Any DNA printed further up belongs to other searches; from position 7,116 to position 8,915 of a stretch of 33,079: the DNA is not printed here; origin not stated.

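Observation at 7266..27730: Two inverted paralogous modules (flavoprotein, CCG Fe-S protein, flavoprotein) plus a partial third: five VAO/GlcD-type proteins within 20 kb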

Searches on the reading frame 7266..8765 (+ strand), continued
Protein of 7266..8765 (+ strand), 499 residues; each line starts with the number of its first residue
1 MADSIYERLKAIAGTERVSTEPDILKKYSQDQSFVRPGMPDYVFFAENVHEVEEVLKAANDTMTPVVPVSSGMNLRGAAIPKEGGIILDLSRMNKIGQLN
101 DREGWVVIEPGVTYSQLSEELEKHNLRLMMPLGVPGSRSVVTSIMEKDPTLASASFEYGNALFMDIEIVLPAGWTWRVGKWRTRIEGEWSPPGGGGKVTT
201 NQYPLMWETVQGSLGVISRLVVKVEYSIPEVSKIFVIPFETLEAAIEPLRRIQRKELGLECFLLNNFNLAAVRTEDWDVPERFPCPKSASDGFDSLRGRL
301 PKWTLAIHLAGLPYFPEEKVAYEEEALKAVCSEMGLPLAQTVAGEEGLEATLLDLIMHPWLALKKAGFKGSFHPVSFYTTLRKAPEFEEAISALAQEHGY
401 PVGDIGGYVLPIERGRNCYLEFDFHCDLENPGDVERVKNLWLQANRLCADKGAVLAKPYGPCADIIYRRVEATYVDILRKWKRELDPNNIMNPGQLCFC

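Call 78: search_solved_structures(query=window:7266-8765:+, max_evalue=1e-15, show_alignments=3)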
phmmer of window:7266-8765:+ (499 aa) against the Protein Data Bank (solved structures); distinct sequences matched with E-value up to 1e-15: 19.
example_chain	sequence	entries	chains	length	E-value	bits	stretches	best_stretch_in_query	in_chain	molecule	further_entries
8jdc_A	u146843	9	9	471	3.3e-20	75.4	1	4-250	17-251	Probable D-lactate dehydrogenase, mitochondrial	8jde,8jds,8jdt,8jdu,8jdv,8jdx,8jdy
8jdb_A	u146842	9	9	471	1.2e-19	73.6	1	4-250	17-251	Probable D-lactate dehydrogenase, mitochondrial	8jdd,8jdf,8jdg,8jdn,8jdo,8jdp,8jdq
8bam_A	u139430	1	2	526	9.4e-18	67.4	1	3-243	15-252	Probable vanillyl-alcohol oxidase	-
7ywv_A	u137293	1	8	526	9.4e-18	67.3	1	3-243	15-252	Probable vanillyl-alcohol oxidase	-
5fxd_A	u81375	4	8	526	9.8e-18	67.3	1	3-243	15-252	PROBABLE VANILLYL-ALCOHOL OXIDASE | EUGENOL OXIDASE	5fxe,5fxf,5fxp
9h8q_A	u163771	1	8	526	1.3e-17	66.9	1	3-243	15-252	Probable vanillyl-alcohol oxidase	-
8bap_A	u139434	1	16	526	1.3e-17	66.9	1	3-243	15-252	Probable vanillyl-alcohol oxidase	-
7ywu_A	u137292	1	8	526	1.3e-17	66.9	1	3-243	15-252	Probable vanillyl-alcohol oxidase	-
9h8p_A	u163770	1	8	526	1.3e-17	66.9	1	3-243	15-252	Probable vanillyl-alcohol oxidase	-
9gj0_A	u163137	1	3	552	1.3e-17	66.9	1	3-243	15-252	Probable vanillyl-alcohol oxidase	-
8s7p_A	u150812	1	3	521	4.1e-17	65.2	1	6-181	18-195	Oxidoreductase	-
9ffk_A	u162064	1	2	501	1.3e-16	63.6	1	45-494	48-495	FAD-binding oxidoreductase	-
9fge_A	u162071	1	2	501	1.7e-16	63.2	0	45-494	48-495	FAD-binding oxidoreductase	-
8s7r_A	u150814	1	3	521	5e-16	61.6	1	6-181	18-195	Oxidoreductase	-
8s7s_A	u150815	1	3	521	6.5e-16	61.3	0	6-181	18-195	Oxidoreductase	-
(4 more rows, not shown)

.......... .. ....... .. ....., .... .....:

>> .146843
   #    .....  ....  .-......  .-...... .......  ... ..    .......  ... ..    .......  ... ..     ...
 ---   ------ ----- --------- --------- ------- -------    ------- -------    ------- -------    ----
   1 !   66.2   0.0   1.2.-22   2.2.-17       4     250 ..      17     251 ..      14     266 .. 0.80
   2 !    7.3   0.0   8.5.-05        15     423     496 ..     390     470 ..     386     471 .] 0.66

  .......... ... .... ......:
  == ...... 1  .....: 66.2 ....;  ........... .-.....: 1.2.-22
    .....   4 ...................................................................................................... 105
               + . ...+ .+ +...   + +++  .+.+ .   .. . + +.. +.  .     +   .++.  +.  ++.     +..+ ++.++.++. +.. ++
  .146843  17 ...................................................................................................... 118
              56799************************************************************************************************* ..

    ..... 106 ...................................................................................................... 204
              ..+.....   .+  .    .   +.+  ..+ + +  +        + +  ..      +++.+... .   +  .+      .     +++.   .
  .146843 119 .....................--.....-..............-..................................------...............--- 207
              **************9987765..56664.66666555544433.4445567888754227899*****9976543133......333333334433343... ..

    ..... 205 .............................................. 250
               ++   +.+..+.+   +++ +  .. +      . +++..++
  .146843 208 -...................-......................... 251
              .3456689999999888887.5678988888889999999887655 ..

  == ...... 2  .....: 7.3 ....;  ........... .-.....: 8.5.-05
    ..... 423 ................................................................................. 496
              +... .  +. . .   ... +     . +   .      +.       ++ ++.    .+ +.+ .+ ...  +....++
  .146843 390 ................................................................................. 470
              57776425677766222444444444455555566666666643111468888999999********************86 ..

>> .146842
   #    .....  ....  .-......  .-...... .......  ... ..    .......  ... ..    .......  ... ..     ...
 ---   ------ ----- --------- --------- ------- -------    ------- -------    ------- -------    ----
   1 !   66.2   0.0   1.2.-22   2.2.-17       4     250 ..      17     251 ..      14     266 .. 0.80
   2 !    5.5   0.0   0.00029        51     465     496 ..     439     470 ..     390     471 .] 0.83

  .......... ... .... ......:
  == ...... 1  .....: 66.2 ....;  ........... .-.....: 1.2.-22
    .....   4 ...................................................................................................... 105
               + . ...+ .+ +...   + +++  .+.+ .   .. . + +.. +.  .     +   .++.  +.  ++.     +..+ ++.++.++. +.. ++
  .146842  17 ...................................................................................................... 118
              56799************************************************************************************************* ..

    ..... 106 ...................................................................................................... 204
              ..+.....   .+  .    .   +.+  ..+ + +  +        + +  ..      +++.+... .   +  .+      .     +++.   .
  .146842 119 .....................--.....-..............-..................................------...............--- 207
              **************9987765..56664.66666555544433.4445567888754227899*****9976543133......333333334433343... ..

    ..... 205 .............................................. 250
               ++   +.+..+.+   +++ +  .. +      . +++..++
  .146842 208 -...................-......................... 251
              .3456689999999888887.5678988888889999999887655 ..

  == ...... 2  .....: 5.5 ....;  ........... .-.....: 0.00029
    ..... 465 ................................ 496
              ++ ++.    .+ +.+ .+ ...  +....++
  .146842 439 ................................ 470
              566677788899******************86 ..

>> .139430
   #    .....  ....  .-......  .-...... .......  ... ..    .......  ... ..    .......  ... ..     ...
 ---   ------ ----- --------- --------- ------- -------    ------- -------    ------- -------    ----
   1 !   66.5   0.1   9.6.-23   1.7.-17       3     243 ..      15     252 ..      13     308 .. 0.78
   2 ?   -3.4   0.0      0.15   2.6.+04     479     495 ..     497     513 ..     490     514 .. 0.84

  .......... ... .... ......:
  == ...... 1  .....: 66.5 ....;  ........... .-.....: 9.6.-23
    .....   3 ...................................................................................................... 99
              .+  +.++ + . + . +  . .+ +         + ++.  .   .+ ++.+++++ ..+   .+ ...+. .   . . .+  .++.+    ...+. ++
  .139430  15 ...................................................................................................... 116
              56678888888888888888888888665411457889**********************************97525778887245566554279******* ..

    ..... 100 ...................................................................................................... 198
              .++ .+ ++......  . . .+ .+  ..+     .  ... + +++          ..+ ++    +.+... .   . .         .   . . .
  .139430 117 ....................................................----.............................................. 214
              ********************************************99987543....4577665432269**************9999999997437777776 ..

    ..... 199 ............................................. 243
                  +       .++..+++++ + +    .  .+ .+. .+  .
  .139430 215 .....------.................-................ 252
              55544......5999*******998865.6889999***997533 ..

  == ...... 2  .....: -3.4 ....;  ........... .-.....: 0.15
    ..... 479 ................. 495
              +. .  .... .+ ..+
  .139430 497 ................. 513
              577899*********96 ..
